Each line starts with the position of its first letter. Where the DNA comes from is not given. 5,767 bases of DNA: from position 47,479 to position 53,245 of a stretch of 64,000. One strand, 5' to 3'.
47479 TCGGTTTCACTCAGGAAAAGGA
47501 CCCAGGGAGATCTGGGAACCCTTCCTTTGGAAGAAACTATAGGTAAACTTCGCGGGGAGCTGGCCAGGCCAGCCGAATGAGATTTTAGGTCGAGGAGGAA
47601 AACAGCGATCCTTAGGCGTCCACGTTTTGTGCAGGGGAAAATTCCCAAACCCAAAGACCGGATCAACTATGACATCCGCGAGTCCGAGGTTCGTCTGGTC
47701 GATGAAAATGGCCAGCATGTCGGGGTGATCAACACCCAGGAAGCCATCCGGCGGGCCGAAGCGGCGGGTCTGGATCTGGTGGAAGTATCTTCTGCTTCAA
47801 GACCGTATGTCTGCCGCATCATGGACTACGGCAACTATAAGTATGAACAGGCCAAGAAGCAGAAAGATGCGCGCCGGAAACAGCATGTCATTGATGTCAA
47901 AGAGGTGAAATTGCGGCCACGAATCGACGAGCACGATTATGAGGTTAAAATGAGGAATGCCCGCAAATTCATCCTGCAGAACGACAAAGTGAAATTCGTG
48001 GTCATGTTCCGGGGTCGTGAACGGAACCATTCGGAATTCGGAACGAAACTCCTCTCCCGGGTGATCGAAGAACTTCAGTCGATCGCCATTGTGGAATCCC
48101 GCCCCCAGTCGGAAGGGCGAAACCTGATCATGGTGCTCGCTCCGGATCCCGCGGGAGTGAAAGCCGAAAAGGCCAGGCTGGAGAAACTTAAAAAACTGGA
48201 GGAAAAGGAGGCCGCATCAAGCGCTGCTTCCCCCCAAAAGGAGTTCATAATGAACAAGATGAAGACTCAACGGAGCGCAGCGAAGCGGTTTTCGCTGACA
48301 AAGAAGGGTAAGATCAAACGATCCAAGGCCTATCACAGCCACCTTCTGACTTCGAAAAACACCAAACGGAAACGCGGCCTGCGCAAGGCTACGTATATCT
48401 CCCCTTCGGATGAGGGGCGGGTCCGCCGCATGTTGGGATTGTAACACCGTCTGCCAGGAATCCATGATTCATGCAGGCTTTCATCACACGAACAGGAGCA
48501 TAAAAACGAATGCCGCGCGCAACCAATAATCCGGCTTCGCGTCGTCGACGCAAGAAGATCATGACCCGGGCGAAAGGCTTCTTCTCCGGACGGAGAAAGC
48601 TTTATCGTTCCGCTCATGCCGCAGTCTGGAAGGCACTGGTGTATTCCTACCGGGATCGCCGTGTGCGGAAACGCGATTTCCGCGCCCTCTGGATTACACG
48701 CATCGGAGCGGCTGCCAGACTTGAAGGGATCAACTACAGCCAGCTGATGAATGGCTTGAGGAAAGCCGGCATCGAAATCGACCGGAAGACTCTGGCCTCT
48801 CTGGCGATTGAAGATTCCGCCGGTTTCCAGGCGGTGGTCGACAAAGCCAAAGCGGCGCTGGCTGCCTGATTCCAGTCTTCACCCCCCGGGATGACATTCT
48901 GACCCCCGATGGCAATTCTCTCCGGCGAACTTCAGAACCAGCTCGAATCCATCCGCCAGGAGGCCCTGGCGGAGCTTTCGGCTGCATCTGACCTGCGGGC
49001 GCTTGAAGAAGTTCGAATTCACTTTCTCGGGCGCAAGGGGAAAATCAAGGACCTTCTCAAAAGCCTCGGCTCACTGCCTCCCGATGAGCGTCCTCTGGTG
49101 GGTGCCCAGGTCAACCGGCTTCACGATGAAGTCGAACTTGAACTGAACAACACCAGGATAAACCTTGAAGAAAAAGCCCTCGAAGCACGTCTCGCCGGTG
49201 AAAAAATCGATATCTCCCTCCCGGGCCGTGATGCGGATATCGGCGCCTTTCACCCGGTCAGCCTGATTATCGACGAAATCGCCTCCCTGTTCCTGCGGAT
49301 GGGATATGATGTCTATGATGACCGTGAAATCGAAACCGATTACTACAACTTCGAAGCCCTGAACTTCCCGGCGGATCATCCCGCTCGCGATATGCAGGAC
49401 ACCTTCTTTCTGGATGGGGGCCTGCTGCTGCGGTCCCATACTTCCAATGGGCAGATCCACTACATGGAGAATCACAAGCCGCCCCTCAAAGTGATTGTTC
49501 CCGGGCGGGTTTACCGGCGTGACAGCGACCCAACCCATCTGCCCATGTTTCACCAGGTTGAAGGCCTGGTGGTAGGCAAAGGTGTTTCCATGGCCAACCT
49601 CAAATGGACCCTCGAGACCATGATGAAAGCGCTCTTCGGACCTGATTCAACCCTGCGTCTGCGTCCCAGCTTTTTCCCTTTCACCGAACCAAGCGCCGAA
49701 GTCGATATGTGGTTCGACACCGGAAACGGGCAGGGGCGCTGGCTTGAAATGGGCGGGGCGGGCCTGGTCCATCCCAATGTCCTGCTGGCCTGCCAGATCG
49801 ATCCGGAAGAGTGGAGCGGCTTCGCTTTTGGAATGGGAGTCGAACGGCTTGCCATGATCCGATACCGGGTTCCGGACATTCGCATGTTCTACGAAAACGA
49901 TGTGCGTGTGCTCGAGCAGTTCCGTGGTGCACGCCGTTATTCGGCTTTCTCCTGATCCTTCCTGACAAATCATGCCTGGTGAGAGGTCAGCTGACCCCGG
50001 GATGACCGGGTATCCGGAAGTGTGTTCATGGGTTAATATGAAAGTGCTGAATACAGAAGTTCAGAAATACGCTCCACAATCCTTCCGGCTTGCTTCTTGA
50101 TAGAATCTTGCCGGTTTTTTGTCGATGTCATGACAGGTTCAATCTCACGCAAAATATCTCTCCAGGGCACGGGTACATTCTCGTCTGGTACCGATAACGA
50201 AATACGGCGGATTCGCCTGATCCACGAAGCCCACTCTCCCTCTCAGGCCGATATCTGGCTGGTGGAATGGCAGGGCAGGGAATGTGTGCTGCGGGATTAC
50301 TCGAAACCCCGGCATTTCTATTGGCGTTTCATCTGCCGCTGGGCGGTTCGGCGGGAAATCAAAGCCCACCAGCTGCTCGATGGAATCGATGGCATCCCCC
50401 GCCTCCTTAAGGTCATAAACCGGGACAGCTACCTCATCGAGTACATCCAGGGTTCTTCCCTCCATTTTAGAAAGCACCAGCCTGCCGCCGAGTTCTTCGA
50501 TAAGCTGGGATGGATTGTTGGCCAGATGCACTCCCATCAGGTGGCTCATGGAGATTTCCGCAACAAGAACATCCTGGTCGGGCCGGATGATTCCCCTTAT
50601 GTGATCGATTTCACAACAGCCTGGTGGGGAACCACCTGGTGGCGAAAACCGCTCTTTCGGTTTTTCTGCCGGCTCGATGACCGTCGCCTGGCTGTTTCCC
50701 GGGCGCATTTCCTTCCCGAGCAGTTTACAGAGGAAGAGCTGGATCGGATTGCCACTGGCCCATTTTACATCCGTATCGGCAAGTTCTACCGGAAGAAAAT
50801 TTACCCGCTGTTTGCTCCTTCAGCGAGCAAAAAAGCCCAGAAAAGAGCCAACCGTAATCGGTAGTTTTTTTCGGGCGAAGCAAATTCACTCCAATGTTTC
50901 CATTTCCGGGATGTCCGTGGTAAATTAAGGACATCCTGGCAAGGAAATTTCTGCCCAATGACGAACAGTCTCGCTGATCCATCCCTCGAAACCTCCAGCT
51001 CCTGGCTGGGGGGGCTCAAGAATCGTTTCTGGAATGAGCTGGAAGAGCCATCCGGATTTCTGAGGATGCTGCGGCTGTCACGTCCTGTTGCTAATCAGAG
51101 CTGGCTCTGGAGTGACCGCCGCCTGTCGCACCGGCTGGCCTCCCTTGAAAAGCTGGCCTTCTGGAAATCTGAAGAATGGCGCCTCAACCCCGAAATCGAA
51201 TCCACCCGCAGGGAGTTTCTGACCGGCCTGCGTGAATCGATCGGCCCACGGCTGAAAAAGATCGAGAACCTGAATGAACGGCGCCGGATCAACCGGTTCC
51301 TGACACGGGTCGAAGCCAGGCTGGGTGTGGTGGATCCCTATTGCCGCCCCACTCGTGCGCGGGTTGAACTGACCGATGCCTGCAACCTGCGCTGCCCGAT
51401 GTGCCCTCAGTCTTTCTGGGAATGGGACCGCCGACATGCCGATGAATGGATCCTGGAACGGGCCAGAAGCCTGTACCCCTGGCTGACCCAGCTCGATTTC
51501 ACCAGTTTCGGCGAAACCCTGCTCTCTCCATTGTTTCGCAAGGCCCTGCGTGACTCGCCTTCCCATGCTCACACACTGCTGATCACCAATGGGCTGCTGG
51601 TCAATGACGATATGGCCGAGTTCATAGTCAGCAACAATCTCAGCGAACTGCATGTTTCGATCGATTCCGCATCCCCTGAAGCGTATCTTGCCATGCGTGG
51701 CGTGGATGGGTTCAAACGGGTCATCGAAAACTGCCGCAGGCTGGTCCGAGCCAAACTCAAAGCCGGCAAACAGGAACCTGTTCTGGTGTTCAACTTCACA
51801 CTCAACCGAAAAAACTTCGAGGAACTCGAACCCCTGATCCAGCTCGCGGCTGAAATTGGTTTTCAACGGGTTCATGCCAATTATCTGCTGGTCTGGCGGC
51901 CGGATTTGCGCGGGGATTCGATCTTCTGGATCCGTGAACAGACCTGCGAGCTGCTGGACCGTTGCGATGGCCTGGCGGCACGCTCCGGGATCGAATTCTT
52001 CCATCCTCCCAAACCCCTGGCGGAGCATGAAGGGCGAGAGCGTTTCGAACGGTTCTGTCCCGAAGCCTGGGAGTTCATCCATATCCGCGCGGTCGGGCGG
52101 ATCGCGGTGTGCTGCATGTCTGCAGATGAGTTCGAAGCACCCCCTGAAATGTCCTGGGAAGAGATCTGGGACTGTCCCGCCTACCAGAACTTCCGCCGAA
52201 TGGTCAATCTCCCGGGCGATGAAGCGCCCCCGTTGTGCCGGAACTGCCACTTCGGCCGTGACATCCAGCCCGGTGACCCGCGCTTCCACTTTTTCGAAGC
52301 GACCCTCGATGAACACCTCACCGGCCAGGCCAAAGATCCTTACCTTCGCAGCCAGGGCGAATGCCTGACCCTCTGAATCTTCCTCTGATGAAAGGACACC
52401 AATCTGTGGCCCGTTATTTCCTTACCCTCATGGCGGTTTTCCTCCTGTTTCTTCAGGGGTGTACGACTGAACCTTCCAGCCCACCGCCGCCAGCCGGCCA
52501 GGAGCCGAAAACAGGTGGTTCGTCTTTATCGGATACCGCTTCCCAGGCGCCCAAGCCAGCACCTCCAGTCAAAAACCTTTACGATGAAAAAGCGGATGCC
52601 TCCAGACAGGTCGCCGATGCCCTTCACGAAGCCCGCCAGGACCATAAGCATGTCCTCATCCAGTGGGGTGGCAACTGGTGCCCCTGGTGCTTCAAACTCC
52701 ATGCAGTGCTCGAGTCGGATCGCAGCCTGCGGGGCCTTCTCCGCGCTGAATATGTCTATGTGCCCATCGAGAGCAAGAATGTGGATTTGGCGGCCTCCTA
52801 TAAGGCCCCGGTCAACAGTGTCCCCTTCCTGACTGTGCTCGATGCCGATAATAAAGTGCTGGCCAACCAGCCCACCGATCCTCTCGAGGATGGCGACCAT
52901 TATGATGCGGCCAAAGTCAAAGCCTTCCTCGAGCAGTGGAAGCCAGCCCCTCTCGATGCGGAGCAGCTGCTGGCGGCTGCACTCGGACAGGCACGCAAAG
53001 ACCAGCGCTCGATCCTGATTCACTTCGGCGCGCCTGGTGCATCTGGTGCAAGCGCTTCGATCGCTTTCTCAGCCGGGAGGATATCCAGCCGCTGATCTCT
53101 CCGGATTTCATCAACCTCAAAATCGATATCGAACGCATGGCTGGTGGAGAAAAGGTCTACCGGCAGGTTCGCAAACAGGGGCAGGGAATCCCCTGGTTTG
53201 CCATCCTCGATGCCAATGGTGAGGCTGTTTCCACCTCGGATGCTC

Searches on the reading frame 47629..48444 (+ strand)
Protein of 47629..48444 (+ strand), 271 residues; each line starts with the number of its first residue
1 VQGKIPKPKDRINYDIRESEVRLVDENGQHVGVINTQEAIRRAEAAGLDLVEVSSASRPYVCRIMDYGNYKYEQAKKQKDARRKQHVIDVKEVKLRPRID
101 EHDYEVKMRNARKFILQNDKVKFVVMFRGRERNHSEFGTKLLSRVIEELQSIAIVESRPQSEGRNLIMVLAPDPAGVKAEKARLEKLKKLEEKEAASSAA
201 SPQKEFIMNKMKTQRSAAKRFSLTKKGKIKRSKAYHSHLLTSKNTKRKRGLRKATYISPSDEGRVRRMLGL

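Call 86: search_protein_families(library=pfam, proteins=[window:47629-48444:+], max_evalue=0.00001)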
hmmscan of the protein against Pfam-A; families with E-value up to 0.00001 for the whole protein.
window:47629-48444:+ (271 aa): 3 families
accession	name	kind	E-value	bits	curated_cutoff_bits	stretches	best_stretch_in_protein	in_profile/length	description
PF00707.27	IF3_C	-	1.7e-34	118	34.8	1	88-172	1-85/86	Translation initiation factor IF-3, C-terminal domain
PF05198.21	IF3_N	-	5.1e-30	103.9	26.9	1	12-81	1-70/70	Translation initiation factor IF-3, N-terminal domain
PF01632.24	Ribosomal_L35p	-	2.1e-22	79.7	28.9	1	210-269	2-61/61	Ribosomal protein L35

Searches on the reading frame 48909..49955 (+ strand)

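Call 86: search_protein_families(library=pfam, proteins=[window:48909-49955:+], max_evalue=0.00001)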
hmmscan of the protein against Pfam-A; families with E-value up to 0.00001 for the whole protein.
window:48909-49955:+ (348 aa): 2 families
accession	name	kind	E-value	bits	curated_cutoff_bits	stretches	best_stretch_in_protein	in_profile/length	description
PF01409.25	tRNA-synt_2d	-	2.3e-98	329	19.8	1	99-338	1-246/246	tRNA synthetases class II core domain (F)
PF02912.23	Phe_tRNA-synt_N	-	3.8e-21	75.3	22.3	1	27-95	1-69/69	Aminoacyl tRNA synthetase class II, N-terminal domain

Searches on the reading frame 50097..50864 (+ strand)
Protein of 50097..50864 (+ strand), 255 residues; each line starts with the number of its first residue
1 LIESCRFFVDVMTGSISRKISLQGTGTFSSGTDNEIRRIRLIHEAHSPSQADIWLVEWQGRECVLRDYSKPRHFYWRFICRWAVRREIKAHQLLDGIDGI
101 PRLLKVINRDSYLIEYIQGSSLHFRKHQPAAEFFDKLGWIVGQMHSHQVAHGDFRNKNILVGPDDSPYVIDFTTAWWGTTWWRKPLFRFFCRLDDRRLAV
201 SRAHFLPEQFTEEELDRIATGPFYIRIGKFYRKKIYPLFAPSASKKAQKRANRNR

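Call 87: search_protein_families(library=pfam, proteins=[window:50097-50864:+], max_evalue=0.00001)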
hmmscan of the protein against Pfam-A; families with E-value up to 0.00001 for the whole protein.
window:50097-50864:+ (255 aa): 1 family
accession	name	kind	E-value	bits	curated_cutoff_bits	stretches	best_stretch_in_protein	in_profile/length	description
PF01636.29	APH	-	4.2e-06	27.1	23.2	0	148-179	169-201/239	Phosphotransferase enzyme family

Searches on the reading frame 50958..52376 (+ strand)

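Call 87: search_protein_families(library=pfam, proteins=[window:50958-52376:+], max_evalue=0.00001)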
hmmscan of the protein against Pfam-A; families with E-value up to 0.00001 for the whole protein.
window:50958-52376:+ (472 aa): 2 families
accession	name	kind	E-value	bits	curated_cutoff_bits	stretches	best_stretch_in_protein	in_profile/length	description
PF04055.27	Radical_SAM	-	7.6e-16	59.2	29.5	1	136-296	1-165/166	Radical SAM superfamily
PF13186.11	SPASM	-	7.9e-07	29.7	21.5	1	367-431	1-67/67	Iron-sulfur cluster-binding domain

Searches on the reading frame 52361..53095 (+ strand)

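Call 87: search_protein_families(library=pfam, proteins=[window:52361-53095:+], max_evalue=0.00001)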
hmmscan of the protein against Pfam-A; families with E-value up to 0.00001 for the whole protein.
window:52361-53095:+ (244 aa): 3 families
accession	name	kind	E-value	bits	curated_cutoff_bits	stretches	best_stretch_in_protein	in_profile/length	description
PF13899.12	Thioredoxin_7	-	1e-12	48.5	27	1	82-162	4-83/83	Thioredoxin-like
PF03190.21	Thioredox_DsbH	-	1.3e-06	28.9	27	0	84-144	26-87/163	Protein of unknown function, DUF255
PF13098.12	Thioredoxin_2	-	9.8e-06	26.3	27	0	91-168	1-89/104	Thioredoxin-like domain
